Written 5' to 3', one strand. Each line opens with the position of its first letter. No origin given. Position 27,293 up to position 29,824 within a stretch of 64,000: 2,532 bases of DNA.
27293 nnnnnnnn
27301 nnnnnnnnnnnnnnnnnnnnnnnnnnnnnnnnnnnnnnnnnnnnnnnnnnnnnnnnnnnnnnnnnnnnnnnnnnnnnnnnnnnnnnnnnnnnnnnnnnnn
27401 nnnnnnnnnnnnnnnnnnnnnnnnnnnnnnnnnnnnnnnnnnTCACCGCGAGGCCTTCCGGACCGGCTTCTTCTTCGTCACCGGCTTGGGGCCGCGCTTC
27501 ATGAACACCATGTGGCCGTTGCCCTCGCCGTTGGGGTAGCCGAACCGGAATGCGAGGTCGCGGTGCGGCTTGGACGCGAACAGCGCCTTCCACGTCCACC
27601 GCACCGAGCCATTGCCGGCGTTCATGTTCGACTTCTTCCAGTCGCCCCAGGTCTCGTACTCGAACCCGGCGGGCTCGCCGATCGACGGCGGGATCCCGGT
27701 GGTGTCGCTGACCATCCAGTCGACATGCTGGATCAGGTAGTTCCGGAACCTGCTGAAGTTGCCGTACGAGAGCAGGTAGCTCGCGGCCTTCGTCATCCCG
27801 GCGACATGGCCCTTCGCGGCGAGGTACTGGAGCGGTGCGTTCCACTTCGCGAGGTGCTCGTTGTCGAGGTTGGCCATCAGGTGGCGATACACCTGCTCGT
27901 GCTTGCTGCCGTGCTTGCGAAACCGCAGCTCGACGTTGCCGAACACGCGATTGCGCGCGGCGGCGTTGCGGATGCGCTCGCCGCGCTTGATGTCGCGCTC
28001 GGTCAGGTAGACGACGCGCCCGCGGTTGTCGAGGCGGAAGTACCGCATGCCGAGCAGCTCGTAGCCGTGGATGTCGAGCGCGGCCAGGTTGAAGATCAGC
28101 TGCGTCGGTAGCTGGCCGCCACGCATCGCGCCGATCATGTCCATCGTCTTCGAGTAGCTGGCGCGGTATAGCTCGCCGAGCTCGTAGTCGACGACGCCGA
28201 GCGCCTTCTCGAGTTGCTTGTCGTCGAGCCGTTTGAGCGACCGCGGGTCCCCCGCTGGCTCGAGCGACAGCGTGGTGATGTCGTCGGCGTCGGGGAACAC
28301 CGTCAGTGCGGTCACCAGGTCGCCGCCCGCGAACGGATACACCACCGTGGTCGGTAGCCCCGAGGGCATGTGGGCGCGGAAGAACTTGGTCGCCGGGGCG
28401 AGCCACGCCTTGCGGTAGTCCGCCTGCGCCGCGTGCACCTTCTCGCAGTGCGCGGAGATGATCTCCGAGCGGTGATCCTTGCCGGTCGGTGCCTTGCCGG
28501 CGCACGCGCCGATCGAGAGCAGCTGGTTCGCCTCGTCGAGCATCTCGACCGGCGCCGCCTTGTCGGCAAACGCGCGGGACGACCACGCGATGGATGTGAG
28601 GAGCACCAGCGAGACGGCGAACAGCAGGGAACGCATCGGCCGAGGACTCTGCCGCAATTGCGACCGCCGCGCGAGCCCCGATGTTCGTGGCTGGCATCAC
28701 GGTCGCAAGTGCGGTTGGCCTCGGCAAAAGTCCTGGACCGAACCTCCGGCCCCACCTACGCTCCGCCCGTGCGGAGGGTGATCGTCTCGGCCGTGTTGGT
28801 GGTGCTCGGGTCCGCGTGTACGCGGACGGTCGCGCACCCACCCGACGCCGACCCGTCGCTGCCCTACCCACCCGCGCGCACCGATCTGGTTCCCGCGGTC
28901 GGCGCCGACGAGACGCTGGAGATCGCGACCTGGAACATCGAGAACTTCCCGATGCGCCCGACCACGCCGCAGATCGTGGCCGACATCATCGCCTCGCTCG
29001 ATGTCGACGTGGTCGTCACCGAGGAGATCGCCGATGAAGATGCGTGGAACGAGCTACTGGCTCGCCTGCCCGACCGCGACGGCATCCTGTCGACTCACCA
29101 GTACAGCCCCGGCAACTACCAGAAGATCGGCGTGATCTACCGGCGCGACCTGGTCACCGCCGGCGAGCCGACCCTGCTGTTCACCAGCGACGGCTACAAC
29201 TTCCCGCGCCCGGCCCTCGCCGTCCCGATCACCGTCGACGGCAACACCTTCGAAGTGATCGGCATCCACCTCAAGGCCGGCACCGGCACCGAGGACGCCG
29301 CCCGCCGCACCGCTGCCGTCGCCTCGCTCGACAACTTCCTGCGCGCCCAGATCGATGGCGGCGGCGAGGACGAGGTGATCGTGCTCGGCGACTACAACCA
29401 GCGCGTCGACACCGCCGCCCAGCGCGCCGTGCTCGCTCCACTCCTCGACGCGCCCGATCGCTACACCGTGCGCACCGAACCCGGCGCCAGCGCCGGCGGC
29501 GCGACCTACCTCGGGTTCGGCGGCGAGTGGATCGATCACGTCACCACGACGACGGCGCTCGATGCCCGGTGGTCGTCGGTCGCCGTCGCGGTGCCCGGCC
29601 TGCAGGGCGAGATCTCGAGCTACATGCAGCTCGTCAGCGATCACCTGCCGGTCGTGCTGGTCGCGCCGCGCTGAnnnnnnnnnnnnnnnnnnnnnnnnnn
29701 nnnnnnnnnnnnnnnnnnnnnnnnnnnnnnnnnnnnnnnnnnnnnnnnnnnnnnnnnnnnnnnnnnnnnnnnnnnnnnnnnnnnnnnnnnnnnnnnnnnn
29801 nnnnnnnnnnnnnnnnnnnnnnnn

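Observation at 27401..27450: Gene-junction element (copy A): 100%-identical ~37-nt core that encodes stop/start overlap plus the conserved leader V-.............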

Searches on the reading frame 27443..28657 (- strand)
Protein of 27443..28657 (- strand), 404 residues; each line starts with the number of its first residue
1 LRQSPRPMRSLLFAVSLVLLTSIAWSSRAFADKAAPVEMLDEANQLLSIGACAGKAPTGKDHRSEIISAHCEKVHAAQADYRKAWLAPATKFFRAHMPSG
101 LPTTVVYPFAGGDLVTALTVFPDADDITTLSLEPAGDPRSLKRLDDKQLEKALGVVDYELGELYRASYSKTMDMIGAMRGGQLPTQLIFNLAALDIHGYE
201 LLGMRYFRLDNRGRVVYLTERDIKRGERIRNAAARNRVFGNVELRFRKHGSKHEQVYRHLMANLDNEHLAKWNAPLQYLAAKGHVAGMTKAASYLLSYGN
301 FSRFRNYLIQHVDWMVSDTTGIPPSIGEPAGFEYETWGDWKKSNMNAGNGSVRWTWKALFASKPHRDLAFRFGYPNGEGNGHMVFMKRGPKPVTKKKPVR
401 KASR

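Call 12: find_encoding_contigs(protein=window:27443-28657:-, flank=10000, max_places=6)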
Protein window:27443-28657:- (404 aa): no gene with exactly this product is on record in the collection.

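Call 52: search_protein_families(library=pfam, proteins=[window:27443-28657:-], max_evalue=0.01)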
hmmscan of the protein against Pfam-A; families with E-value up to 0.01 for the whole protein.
window:27443-28657:- (404 aa): 0 families

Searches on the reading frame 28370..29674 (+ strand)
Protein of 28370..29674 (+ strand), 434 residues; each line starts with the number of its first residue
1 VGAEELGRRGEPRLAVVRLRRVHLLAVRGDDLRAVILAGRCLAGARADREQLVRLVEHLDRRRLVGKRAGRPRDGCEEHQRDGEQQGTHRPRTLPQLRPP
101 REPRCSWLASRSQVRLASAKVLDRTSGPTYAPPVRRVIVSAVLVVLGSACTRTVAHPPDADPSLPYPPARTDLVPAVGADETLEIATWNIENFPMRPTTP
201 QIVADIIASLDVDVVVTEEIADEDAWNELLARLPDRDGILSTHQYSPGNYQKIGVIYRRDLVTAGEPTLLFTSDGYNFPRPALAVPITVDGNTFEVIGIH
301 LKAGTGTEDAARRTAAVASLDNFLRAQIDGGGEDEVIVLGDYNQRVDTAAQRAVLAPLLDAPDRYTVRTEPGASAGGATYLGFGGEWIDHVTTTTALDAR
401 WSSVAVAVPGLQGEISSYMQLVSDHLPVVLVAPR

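Call 86: search_protein_families(library=pfam, proteins=[window:28370-29674:+], max_evalue=0.001)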
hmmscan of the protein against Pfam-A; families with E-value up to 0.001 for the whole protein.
window:28370-29674:+ (434 aa): 2 families
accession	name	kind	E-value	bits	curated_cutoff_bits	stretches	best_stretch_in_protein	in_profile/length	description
PF03372.29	Exo_endo_phos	-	5.1e-11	43.2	24.5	1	186-425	1-225/225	Endonuclease/Exonuclease/phosphatase family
PF22669.2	Exo_endo_phos2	-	0.00051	20.1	27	0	281-350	116-184/288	Endonuclease/Exonuclease/phosphatase family 2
